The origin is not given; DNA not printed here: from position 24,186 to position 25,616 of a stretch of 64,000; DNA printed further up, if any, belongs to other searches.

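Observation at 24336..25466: Circularly permuted radical SAM enzyme with the SPASM-like Cys cluster region at the N-terminus instead of the C-terminus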

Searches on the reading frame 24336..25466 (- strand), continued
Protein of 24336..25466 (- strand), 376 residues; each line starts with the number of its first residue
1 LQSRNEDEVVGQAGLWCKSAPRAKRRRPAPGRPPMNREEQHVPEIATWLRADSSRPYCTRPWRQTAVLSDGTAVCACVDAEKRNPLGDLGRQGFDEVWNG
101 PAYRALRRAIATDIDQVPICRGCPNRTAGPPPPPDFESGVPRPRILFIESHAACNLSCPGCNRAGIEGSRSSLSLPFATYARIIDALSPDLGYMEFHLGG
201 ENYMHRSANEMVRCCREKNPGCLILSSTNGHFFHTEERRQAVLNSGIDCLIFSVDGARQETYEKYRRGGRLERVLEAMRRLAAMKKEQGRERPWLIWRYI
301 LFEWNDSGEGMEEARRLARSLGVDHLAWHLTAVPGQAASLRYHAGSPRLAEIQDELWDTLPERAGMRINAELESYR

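Call 10: find_encoding_contigs(protein=P0013, flank=10000, max_places=2)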
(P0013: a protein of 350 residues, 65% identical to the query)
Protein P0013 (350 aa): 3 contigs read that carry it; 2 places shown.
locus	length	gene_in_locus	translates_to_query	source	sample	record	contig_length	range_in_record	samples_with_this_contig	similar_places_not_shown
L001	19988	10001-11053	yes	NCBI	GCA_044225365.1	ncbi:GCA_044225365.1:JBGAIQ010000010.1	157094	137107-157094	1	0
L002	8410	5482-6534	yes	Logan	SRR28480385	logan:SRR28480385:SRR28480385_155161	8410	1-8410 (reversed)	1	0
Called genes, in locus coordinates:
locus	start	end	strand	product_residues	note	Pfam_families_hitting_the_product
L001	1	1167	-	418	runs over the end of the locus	PF13620:CarboxypepD_reg (faint)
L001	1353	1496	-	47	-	-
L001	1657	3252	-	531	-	PF00775:Dioxygenase_C (faint), PF13620:CarboxypepD_reg (weak), PF13715:CarbopepD_reg_2 (faint), PF22904:NOMO1-like_2nd (faint), PF25020:TTR_TEN1-4 (faint), PF13620:CarboxypepD_reg (weak)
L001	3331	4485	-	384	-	-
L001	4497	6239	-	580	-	-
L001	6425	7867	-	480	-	PF02369:Big_1 (faint), PF11974:bMG3 (faint), PF13620:CarboxypepD_reg (faint), PF13715:CarbopepD_reg_2 (faint)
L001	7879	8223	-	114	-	-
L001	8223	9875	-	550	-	PF13231:PMT_2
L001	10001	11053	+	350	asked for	PF13186:SPASM, PF13353:Fer4_12 (weak), PF04055:Radical_SAM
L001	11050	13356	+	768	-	-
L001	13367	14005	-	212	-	PF12261:T_hemolysin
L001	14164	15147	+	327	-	PF14559:TPR_19 (faint), PF13428:TPR_14 (faint)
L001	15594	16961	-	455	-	PF01663:Phosphodiest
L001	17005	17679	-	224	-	-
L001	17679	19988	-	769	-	?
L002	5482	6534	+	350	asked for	PF13186:SPASM, PF13353:Fer4_12 (weak), PF04055:Radical_SAM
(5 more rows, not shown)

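Call 11: find_encoding_contigs(protein=P0029, flank=10000, max_places=2)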
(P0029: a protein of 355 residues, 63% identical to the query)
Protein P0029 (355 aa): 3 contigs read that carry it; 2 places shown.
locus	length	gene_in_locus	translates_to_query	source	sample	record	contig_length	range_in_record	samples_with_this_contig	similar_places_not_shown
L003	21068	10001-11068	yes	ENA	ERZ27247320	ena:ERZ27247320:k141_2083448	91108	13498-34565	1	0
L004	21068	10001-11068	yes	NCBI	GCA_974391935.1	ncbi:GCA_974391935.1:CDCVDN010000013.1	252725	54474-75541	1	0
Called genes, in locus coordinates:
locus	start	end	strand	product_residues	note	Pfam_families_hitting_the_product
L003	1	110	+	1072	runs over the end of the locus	PF05593:RHS_repeat (weak), PF25023:TEN_YD-shell (weak), PF05593:RHS_repeat (weak), PF25023:TEN_YD-shell (weak), PF05593:RHS_repeat (weak)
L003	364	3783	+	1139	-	-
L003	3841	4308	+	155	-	PF04143:Sulf_transp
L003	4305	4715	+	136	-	PF20398:DUF6691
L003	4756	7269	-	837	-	-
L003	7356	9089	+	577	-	PF03648:Glyco_hydro_67N (weak), PF16126:DUF4838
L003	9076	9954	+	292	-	PF01261:AP_endonuc_2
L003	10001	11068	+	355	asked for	PF13186:SPASM, PF04055:Radical_SAM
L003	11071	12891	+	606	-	-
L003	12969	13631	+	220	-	PF12146:Hydrolase_4 (faint), PF12697:Abhydrolase_6 (weak), PF24096:DUF7379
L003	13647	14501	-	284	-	PF02041:Auxin_BP (faint), PF12973:Cupin_7 (faint), PF16867:DMSP_lyase (faint), PF02311:AraC_binding, PF07883:Cupin_2, PF02311:AraC_binding, PF07883:Cupin_2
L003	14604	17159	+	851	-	-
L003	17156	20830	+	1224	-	PF02837:Glyco_hydro_2_N, PF00703:Glyco_hydro_2, PF02836:Glyco_hydro_2_C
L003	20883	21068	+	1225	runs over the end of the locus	PF07635:PSCyt1, PF07583:PSCyt2, PF07587:PSD1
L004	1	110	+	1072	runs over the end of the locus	PF05593:RHS_repeat (weak), PF25023:TEN_YD-shell (weak), PF05593:RHS_repeat (weak), PF25023:TEN_YD-shell (weak), PF05593:RHS_repeat (weak)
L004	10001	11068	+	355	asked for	PF13186:SPASM, PF04055:Radical_SAM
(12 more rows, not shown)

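Call 12: find_encoding_contigs(protein=P0058, flank=10000, max_places=2)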
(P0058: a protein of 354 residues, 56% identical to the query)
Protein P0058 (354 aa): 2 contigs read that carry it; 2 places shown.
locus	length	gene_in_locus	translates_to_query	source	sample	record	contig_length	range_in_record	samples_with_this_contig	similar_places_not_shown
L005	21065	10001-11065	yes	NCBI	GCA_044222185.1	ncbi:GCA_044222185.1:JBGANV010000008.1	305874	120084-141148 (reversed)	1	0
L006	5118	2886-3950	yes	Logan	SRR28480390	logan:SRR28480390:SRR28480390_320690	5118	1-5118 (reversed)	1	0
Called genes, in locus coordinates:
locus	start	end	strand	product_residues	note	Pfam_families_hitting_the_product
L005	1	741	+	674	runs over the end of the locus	PF02310:B12-binding, PF04055:Radical_SAM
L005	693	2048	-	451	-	PF01225:Mur_ligase, PF08245:Mur_ligase_M, PF02875:Mur_ligase_C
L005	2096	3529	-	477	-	PF21799:MurD-like_N, PF08245:Mur_ligase_M, PF02875:Mur_ligase_C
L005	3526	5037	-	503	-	PF01225:Mur_ligase, PF08245:Mur_ligase_M, PF02875:Mur_ligase_C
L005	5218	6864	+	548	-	PF13243:SQHop_cyclase_C (weak)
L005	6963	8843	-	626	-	PF02129:Peptidase_S15, PF00326:Peptidase_S9 (weak), PF08530:PepX_C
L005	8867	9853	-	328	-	PF08100:Dimerisation, PF13489:Methyltransf_23 (weak), PF00891:Methyltransf_2, PF05175:MTS (weak), PF08241:Methyltransf_11 (weak), PF08242:Methyltransf_12 (weak), PF13649:Methyltransf_25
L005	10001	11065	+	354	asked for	PF13186:SPASM, PF04055:Radical_SAM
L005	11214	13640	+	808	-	PF00144:Beta-lactamase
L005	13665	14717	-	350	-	PF01118:Semialdhyde_dh, PF02774:Semialdhyde_dhC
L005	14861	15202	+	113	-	PF01022:HTH_5 (weak), PF12840:HTH_20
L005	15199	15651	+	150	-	PF10604:Polyketide_cyc2 (weak), PF08327:AHSA1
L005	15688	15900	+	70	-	PF14117:DUF4287 (weak)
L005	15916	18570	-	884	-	PF04185:Phosphoesterase (weak)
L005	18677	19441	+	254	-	PF09844:DUF2071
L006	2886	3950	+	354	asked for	PF13186:SPASM, PF04055:Radical_SAM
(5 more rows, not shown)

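Call 17: find_related_loci(query=A1, collection=genome_contigs, flank=10000)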
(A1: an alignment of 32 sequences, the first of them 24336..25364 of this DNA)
Query A1 (342 aa) in genome_contigs; peptide patterns used: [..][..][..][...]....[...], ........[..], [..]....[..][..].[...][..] (x = any residue, [..] = any of these).
496 stretches matched a pattern; 425 encode a relative of the query (tblastn E <= 1e-3); the best 80 are kept; 80 distinct loci.
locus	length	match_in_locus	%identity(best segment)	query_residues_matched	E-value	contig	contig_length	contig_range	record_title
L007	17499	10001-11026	91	1-342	0e+0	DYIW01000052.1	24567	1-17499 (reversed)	MAG TPA_asm: Phycisphaera mikurensis isolate FI88_71_9 Afr_mines_FI88_766_length_24567_cov_3_923833, whole genome shotgu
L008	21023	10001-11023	66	1-342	3e-158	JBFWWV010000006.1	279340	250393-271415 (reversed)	MAG: Planctomycetota bacterium isolate CA_2019_TPBS_125 NODE_355_length_279340_cov_15.249551_TPBS, whole genome shotgun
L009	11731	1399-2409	63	6-342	3e-157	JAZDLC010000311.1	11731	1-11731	MAG: Planctomycetota bacterium isolate MEGAHIT-group-0.567 k141_13423883, whole genome shotgun sequence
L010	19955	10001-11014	65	3-341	5e-154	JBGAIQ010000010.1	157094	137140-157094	MAG: Planctomycetota bacterium isolate MAG_AAO_H125.15 AAOH125-15_opera_contig_451, whole genome shotgun sequence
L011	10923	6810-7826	62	4-342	1e-150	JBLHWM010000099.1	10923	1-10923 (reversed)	MAG: Planctomycetota bacterium isolate 3300046534_167 Ga0491194_0015134, whole genome shotgun sequence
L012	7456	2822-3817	65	11-341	2e-150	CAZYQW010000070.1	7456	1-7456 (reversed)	MAG TPA_asm: uncultured Phycisphaeraceae bacterium isolate binchicken_co31_357 genome assembly, contig: k141_3271361, wh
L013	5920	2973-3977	65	11-342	1e-150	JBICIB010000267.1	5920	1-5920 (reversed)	MAG: Planctomycetota bacterium JB042 k127_152873, whole genome shotgun sequence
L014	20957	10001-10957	67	10-329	1e-149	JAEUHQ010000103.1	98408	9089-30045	MAG: Planctomycetota bacterium isolate new MAG-21 k141_3121297, whole genome shotgun sequence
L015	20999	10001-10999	62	10-342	2e-148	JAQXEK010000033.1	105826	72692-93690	MAG: Planctomycetota bacterium isolate cluster4_bin.9 k119_485629, whole genome shotgun sequence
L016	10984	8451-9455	65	11-342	4e-148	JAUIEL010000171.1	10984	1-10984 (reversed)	MAG: bacterium isolate 8_bin.3 NODE_5512_length_10984_cov_0.829050, whole genome shotgun sequence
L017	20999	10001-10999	63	10-342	2e-146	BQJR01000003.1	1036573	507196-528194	MAG: Planctomycetota bacterium DHS20C15 DNA, sequence03, whole genome shotgun sequence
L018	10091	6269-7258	55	11-341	2e-123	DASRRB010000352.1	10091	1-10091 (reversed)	MAG TPA_asm: Planctomycetota bacterium isolate SMAG_U4475 k141_2945579, whole genome shotgun sequence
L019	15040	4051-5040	56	11-341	1e-120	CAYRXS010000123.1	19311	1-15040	MAG TPA_asm: uncultured Planctomycetaceae bacterium isolate binchicken_co97_22 genome assembly, contig: NODE_11599_lengt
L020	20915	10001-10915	56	23-326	4e-116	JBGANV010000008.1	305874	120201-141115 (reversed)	MAG: Planctomycetota bacterium isolate MAG_MBR_H10.41 MBRH10-41_opera_contig_147, whole genome shotgun sequence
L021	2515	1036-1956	55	22-326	3e-121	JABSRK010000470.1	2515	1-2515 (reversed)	MAG: Planctomycetota bacterium isolate DT_84 DT-Planctomycetota-1_scaffold_470, whole genome shotgun sequence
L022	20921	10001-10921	55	22-326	4e-115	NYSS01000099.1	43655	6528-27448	MAG: Planctomycetota bacterium isolate CPC9 107770, whole genome shotgun sequence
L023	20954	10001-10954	55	9-326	9e-115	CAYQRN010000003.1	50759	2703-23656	MAG TPA_asm: uncultured Planctomycetia bacterium isolate binchicken_co16_337 genome assembly, contig: NODE_1119_length_5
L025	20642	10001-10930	54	23-332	1e-112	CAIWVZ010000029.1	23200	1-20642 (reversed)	MAG: uncultured planctomycete isolate LaPlata_bin-2350 genome assembly, contig: bin-2350:029/460, whole genome shotgun s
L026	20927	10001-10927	52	20-326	3e-108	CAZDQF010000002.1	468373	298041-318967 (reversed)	MAG TPA_asm: uncultured Isosphaeraceae bacterium isolate SRP077602_co7_603 genome assembly, contig: NODE_3_length_468373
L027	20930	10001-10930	50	17-326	7e-101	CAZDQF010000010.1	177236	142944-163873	MAG TPA_asm: uncultured Isosphaeraceae bacterium isolate SRP077602_co7_603 genome assembly, contig: NODE_115_length_1772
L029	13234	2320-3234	47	23-326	5e-96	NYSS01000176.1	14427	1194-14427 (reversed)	MAG: Planctomycetota bacterium isolate CPC9 MHASMcontig_870743, whole genome shotgun sequence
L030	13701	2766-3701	46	16-323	4e-85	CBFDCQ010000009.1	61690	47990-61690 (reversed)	MAG TPA_asm: uncultured bacterium isolate SRR26215682_binner13_Refined_62 genome assembly, contig: ERZ25073476.64, whole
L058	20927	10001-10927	38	19-324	2e-61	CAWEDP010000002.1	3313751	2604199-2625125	MAG: uncultured Acidobacteriota bacterium isolate MFD04944.bin.2.37 genome assembly, contig: contig_17872, whole genome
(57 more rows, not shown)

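Call 29: find_encoding_contigs(protein=P0026, flank=8000, max_places=1)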
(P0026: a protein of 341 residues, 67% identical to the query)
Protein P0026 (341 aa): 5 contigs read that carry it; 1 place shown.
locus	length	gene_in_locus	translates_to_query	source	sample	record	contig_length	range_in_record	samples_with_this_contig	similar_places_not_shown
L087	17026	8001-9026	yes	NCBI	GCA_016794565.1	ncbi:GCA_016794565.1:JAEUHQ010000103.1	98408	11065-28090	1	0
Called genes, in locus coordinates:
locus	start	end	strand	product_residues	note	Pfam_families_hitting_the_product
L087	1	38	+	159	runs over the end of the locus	PF05497:Destabilase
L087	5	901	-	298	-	PF01075:Glyco_transf_9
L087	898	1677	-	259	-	-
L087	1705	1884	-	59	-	-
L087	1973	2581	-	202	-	PF00578:AhpC-TSA, PF08534:Redoxin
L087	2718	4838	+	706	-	PF02771:Acyl-CoA_dh_N, PF00441:Acyl-CoA_dh_1 (weak)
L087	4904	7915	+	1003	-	PF04542:Sigma70_r2 (weak), PF04545:Sigma70_r4, PF08281:Sigma70_r4_2, PF02369:Big_1 (faint), PF13620:CarboxypepD_reg (weak), PF13715:CarbopepD_reg_2 (faint), PF25020:TTR_TEN1-4 (faint), PF13620:CarboxypepD_reg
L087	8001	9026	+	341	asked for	PF13186:SPASM, PF04055:Radical_SAM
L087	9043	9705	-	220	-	-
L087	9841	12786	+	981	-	-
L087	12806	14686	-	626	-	-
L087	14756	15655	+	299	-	PF13354:Beta-lactamase2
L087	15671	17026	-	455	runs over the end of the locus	PF01494:FAD_binding_3 (faint), PF07992:Pyr_redox_2, PF01134:GIDA (faint), PF01266:DAO (weak), PF13450:NAD_binding_8 (faint), PF00070:Pyr_redox, PF22366:NDH2_C (weak)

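Call 30: find_encoding_contigs(protein=P0047, flank=8000, max_places=1)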
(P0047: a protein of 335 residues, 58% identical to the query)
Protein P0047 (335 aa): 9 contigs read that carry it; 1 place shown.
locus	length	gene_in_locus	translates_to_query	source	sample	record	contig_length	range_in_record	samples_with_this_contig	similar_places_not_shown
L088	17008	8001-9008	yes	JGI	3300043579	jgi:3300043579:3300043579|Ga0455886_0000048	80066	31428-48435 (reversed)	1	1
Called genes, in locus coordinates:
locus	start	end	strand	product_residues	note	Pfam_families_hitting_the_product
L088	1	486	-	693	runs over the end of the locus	PF02310:B12-binding, PF04055:Radical_SAM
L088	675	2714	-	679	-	PF00884:Sulfatase, PF01663:Phosphodiest, PF16347:SGSH_C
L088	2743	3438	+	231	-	-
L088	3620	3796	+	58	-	-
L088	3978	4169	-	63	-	-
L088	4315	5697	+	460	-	PF00753:Lactamase_B, PF12706:Lactamase_B_2, PF16661:Lactamase_B_6 (weak), PF10996:Beta-Casp, PF07521:RMMBL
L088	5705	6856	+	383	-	PF02230:Abhydrolase_2 (weak)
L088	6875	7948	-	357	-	PF00657:Lipase_GDSL (faint), PF13472:Lipase_GDSL_2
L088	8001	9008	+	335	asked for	PF13186:SPASM, PF13353:Fer4_12 (faint), PF04055:Radical_SAM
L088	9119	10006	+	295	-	PF01061:ABC2_membrane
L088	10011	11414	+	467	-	PF00005:ABC_tran, PF14524:Wzt_C (weak)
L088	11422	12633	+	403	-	PF00535:Glycos_transf_2, PF13641:Glyco_tranf_2_3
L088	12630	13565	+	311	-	PF00535:Glycos_transf_2, PF13641:Glyco_tranf_2_3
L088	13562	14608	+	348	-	PF13527:Acetyltransf_9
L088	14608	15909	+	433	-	PF13439:Glyco_transf_4, PF13579:Glyco_trans_4_4, PF20706:GT4-conflict (weak), PF00534:Glycos_transf_1, PF13692:Glyco_trans_1_4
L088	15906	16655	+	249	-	PF02585:PIG-L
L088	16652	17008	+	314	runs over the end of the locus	PF13641:Glyco_tranf_2_3, PF00535:Glycos_transf_2, PF10111:Glyco_tranf_2_2 (faint), PF13632:Glyco_trans_2_3 (weak)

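Call 32: search_protein_families(library=pfam, proteins=[L025:8732-9958:+, L027:8826-9983:+, L029:1111-2274:+, L017:8609-9826:+, L025:10900-12819:+, L025:12970-15159:+, L018:4007-6139:+, L026:7616-9880:+, L019:5258-6991:+, L003:11071-12891:+], max_evalue=0.01)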
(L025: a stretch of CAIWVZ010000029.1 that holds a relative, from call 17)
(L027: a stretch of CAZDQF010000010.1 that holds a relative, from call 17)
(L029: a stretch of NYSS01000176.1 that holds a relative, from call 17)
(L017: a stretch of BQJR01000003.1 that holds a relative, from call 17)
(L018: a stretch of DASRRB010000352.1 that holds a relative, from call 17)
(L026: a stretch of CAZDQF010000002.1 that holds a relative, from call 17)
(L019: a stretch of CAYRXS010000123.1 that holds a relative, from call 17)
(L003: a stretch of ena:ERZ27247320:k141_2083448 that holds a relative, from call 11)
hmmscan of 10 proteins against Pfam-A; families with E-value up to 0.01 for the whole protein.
L025:8732-9958:+ (408 aa): 1 family
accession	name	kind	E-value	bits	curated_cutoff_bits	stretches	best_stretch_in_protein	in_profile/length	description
PF04551.19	GcpE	-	6.7e-110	367.8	32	1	9-396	1-342/343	GcpE protein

L027:8826-9983:+ (385 aa): 1 family
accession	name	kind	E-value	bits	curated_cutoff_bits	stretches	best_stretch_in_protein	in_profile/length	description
PF02684.21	LpxB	-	1.2e-89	301.3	22.6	1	8-367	2-363/374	Lipid-A-disaccharide synthetase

L029:1111-2274:+ (387 aa): 3 families
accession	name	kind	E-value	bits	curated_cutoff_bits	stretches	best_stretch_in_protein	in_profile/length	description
PF02684.21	LpxB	-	1.1e-89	301.4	22.6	1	14-371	2-361/374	Lipid-A-disaccharide synthetase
PF13439.12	Glyco_transf_4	-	0.0033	17.9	28.5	1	24-163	6-154/170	Glycosyltransferase Family 4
PF11870.13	LutB_C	-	0.0065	17.2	26.8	0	48-97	14-61/88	Lactate utilisation protein B, C-terminal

L017:8609-9826:+ (405 aa): 1 family
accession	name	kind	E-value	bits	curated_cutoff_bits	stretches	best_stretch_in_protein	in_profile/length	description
PF01566.24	Nramp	-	8.7e-23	81.4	29.8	1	28-369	7-343/357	Natural resistance-associated macrophage protein-like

L025:10900-12819:+ (639 aa): 1 family
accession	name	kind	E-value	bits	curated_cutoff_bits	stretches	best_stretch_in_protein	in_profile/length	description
PF13231.12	PMT_2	-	4.3e-08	34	26.1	1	126-261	22-155/160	Dolichyl-phosphate-mannose-protein mannosyltransferase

L025:12970-15159:+ (729 aa): 4 families
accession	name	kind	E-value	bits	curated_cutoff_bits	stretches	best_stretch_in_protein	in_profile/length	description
PF00593.30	TonB_dep_Rec_b-barrel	-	4.8e-39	135.9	27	1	250-702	17-436/436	TonB dependent receptor-like, beta-barrel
PF07715.20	Plug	-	1.4e-20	74.3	23.9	1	71-178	3-107/107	TonB-dependent Receptor Plug Domain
PF14905.12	OMP_b-brl_3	-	6.5e-06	25.9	27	1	335-602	27-291/408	Outer membrane protein beta-barrel family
PF25183.1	OMP_b-brl_4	-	0.0017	17.3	30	0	370-446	293-394/838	Outer membrane beta barrel domain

L018:4007-6139:+ (710 aa): 2 families
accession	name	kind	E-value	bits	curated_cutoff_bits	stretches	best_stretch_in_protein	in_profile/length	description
PF19313.5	DUF5916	-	3.5e-09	36.4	22.6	1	231-348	7-131/572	Domain of unknown function (DUF5916)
PF06452.16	CBM9_1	-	0.00092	19.6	23.4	1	33-187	2-147/185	Carbohydrate family 9 binding domain-like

L026:7616-9880:+ (754 aa): 4 families
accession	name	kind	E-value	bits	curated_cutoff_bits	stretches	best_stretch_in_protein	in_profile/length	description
PF00072.30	Response_reg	-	1.4e-23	83.6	30.2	1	622-734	1-111/111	Response regulator receiver domain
PF02518.31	HATPase_c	-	6.3e-21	75.3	26.4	1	480-598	2-108/111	Histidine kinase-, DNA gyrase B-, and HSP90-like ATPase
PF00512.31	HisKA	-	3.9e-07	30.5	26.9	1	374-435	3-63/66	His Kinase A (phospho-acceptor) domain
PF10090.15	HPTransfase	-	0.0016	18.6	22.9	1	486-511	34-59/123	Histidine phosphotransferase C-terminal domain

L019:5258-6991:+ (577 aa): 1 family
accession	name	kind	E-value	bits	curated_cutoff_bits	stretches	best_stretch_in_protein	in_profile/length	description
PF07676.18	PD40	-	1.4e-12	47.6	20.9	0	299-330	14-38/38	WD40-like Beta Propeller Repeat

L003:11071-12891:+ (606 aa): 0 families
